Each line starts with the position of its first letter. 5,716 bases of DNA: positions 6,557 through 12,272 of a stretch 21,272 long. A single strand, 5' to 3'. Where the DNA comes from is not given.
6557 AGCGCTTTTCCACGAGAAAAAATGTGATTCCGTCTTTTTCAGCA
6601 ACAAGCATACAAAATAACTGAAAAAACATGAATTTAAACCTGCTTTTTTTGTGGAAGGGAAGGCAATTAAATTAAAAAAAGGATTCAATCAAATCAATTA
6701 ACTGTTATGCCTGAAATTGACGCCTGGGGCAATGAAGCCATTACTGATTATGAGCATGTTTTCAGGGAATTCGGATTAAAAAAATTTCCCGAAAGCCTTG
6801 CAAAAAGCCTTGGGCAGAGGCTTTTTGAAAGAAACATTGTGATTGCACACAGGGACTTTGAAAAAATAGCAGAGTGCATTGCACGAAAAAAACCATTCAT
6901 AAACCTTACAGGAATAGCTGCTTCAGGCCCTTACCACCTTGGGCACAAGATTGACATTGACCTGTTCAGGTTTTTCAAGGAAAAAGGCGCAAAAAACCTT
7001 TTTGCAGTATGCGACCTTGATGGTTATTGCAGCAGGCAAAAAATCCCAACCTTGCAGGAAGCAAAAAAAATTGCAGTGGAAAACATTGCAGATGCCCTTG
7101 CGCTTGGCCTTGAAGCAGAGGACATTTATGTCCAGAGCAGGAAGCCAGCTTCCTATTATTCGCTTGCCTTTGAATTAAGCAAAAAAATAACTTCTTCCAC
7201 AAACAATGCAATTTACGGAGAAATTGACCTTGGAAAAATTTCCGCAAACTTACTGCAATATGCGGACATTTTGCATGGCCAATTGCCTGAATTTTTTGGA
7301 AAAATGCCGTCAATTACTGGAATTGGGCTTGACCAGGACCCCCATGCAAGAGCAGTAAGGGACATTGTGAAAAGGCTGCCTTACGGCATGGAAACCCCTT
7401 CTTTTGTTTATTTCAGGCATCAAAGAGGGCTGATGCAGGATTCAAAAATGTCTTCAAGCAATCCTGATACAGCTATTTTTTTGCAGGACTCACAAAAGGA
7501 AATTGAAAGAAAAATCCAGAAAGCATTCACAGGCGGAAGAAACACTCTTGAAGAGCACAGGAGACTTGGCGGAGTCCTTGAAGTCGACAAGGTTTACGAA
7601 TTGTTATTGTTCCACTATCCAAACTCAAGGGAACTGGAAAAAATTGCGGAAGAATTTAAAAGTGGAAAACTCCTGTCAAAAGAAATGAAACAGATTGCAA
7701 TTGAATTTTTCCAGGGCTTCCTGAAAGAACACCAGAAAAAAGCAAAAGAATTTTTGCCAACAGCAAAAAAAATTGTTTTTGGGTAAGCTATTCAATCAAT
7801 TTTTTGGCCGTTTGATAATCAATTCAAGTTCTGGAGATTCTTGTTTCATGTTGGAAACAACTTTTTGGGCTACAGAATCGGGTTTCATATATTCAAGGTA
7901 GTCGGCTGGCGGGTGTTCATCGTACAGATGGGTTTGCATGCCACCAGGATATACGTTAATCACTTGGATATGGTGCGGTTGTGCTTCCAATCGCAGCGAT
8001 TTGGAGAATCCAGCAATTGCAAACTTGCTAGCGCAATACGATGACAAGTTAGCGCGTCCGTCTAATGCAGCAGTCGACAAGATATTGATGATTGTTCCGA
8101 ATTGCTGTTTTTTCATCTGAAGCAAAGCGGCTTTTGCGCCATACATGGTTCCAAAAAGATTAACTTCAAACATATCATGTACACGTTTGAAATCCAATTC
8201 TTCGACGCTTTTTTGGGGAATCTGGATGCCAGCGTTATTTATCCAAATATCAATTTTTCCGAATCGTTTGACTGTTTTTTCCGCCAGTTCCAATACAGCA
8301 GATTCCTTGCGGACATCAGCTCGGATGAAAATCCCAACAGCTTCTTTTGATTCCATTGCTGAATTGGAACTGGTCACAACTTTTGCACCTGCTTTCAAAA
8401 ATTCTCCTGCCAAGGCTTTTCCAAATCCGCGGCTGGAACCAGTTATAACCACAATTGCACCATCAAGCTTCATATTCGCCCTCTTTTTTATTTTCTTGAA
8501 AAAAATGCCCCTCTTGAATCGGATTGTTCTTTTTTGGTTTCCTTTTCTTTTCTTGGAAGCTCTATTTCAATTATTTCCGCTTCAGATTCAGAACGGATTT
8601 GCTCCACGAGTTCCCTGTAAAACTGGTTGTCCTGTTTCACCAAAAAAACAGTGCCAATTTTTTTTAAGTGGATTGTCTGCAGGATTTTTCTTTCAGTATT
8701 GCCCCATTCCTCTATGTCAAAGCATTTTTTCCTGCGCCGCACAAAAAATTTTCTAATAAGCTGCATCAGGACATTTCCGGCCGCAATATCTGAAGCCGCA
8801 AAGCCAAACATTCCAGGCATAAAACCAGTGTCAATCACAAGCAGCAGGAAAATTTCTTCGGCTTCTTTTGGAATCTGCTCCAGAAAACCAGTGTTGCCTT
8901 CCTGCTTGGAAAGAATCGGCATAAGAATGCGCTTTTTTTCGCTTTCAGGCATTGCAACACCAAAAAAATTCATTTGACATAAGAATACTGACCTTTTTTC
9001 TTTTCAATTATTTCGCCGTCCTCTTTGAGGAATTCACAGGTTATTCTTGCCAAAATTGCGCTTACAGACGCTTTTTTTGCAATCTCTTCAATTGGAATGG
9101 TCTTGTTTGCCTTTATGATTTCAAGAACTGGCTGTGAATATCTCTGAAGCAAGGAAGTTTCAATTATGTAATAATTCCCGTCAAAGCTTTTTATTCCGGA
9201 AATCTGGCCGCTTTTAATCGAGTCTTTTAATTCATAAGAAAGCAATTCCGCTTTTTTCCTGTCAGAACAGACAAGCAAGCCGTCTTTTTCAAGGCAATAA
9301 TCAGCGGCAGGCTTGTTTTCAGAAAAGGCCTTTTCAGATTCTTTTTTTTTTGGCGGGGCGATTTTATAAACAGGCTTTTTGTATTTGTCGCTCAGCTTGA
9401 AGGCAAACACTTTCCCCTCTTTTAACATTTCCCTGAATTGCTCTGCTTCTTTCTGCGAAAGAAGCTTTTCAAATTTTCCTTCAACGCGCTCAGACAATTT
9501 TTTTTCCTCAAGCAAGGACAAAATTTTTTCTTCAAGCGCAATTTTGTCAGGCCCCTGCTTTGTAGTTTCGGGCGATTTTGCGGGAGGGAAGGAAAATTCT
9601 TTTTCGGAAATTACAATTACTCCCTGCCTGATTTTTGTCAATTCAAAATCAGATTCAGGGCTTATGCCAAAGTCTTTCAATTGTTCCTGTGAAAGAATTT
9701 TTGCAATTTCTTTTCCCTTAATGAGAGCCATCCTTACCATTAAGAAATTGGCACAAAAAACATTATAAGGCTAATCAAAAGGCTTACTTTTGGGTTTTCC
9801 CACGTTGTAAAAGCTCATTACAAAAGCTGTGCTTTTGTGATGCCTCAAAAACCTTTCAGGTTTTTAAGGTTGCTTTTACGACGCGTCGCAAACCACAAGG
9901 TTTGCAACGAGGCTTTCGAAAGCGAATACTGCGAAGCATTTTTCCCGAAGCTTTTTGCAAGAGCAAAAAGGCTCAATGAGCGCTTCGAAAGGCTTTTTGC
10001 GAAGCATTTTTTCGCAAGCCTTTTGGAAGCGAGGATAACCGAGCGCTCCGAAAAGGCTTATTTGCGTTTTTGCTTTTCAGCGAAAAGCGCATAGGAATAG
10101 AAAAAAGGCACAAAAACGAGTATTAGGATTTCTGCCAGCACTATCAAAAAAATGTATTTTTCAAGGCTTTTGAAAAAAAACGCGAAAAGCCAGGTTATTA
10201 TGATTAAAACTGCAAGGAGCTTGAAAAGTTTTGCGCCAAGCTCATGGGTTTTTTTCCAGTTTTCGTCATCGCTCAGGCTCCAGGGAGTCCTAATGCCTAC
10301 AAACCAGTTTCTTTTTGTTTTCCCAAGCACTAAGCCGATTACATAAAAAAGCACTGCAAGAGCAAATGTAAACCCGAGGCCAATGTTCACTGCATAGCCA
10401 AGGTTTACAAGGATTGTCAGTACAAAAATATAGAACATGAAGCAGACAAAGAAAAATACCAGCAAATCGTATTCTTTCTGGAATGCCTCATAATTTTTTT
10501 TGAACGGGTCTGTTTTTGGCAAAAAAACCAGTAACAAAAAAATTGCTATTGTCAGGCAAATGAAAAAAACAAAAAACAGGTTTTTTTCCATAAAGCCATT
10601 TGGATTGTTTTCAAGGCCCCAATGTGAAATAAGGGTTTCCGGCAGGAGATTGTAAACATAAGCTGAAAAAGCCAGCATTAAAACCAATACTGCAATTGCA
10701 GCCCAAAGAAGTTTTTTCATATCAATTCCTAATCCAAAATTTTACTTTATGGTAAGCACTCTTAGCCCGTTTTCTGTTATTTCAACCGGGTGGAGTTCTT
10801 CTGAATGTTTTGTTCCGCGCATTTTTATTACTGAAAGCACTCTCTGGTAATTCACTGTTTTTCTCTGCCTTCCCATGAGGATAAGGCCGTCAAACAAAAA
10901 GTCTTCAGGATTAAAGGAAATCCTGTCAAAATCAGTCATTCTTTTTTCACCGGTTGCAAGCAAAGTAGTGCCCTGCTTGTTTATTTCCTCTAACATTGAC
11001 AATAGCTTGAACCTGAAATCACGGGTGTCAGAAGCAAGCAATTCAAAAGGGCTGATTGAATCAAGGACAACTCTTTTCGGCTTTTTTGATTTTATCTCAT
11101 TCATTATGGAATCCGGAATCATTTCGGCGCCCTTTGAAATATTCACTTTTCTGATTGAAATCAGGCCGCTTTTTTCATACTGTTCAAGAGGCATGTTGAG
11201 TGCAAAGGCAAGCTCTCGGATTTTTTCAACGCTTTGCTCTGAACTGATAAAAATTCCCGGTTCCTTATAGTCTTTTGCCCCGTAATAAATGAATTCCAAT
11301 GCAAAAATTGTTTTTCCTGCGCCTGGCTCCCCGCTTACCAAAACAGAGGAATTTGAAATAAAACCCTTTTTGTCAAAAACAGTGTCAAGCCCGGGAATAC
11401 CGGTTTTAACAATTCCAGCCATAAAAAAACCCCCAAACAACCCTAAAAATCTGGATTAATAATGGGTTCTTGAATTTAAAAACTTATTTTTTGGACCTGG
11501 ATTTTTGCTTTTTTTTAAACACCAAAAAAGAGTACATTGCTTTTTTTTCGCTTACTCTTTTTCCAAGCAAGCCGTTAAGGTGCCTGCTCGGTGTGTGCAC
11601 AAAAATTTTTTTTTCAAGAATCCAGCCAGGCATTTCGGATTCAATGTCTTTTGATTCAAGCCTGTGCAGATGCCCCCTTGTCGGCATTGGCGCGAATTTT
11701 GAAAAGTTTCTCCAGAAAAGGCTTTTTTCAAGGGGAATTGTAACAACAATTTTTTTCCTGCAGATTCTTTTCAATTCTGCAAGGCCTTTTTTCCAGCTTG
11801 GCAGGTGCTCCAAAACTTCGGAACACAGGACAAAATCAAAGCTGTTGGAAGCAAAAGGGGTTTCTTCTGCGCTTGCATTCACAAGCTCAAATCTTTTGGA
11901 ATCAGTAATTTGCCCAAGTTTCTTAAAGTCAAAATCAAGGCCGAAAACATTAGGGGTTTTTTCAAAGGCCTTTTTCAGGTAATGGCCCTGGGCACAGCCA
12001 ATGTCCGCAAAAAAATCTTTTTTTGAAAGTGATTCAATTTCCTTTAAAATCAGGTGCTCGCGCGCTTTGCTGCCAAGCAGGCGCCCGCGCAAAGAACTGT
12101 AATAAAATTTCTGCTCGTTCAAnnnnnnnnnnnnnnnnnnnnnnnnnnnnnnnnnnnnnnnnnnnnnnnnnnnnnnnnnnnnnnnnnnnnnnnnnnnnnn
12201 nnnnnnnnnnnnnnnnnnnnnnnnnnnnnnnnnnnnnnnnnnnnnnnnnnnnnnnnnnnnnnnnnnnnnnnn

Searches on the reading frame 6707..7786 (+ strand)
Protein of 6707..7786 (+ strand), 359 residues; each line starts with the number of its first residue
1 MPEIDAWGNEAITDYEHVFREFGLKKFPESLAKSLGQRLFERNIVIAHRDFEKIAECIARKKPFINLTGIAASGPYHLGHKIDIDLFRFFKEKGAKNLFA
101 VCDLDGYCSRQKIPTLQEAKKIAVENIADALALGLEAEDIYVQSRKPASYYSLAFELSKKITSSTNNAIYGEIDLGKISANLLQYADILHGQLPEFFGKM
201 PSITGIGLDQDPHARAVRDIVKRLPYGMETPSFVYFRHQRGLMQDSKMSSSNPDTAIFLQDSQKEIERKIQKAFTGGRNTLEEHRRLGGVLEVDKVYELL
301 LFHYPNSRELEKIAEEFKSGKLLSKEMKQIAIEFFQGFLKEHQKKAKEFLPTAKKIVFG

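Call 7: search_protein_families(library=pfam, proteins=[window:6707-7786:+], max_evalue=0.001)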
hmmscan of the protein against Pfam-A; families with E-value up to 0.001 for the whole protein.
window:6707-7786:+ (359 aa): 1 family
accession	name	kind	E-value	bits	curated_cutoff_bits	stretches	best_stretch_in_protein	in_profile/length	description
PF00579.31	tRNA-synt_1b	-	4.1e-30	105.5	21.1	1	61-339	3-291/292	tRNA synthetases class I (W and Y)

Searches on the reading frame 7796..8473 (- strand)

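Call 7: search_protein_families(library=pfam, proteins=[window:7796-8473:-], max_evalue=0.001)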
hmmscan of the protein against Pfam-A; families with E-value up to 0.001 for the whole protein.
window:7796-8473:- (225 aa): 3 families
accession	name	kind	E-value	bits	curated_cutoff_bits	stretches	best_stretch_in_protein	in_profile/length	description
PF00106.31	adh_short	-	4.1e-49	167.2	26.6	1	7-186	2-189/195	short chain dehydrogenase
PF13561.12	adh_short_C2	-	1.6e-31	110.1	27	1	14-197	5-195/236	Enoyl-(Acyl carrier protein) reductase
PF08659.16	KR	-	0.00034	21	22.6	0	7-164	2-167/180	KR domain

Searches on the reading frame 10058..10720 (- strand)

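Call 8: search_protein_families(library=pfam, proteins=[window:10058-10720:-], max_evalue=0.001)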
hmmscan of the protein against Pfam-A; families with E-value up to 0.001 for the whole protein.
window:10058-10720:- (220 aa): 2 families
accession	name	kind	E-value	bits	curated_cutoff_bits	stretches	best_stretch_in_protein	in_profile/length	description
PF13630.11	SdpI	-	3.7e-20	72.3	28.2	1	134-209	1-71/71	SdpI/YfhL protein family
PF07853.16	DUF1648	-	1.8e-09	37.5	28.7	1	11-54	2-44/49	Domain of unknown function (DUF1648)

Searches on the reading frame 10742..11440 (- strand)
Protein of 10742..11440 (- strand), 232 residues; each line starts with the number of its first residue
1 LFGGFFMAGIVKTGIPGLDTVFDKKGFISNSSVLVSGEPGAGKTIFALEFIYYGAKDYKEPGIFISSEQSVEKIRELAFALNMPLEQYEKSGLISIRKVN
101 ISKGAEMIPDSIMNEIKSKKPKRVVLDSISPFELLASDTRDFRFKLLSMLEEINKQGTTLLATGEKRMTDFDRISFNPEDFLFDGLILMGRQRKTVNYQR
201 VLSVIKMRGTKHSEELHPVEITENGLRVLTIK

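Call 8: search_protein_families(library=pfam, proteins=[window:10742-11440:-], max_evalue=0.001)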
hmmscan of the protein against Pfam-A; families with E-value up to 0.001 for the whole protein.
window:10742-11440:- (232 aa): 5 families
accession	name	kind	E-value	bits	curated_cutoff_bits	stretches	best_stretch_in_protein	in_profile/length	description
PF06745.19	ATPase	-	9e-52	176.2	26.6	1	11-230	1-228/231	KaiC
PF03796.21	DnaB_C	-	6.9e-05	22.8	27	1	11-83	2-72/255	DnaB-like helicase C terminal domain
PF07088.17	GvpD_P-loop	-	7.8e-05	23.1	24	1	31-160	11-108/189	GvpD gas vesicle protein, P-loop domain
PF13479.12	AAA_24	-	0.00063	20.1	27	1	30-137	2-81/195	AAA domain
PF20720.3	nSTAND3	-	0.00095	19.3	27.2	0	29-73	16-59/155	Novel STAND NTPase 3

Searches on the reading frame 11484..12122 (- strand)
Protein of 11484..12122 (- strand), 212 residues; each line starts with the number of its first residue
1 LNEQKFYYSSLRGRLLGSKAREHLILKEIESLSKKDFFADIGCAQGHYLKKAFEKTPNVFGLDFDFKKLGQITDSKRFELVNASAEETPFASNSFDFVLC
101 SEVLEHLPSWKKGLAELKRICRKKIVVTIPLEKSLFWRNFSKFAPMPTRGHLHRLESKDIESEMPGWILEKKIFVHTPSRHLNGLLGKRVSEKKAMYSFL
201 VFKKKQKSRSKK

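Call 8: search_protein_families(library=pfam, proteins=[window:11484-12122:-], max_evalue=0.001)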
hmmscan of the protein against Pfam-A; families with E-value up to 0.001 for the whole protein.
window:11484-12122:- (212 aa): 5 families
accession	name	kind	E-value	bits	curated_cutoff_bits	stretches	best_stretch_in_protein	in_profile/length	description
PF08241.18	Methyltransf_11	-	2.3e-16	60.7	21.2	1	40-123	2-89/95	Methyltransferase domain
PF13649.12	Methyltransf_25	-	2.9e-12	47.6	27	1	40-123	3-95/97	Methyltransferase domain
PF13489.12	Methyltransf_23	-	2.3e-09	37.6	27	1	40-132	28-121/164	Methyltransferase domain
PF08242.18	Methyltransf_12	-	8.1e-09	36.5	30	1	40-122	2-93/98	Methyltransferase domain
PF13847.12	Methyltransf_31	-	1.2e-08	35.2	27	1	38-129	7-109/145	Methyltransferase domain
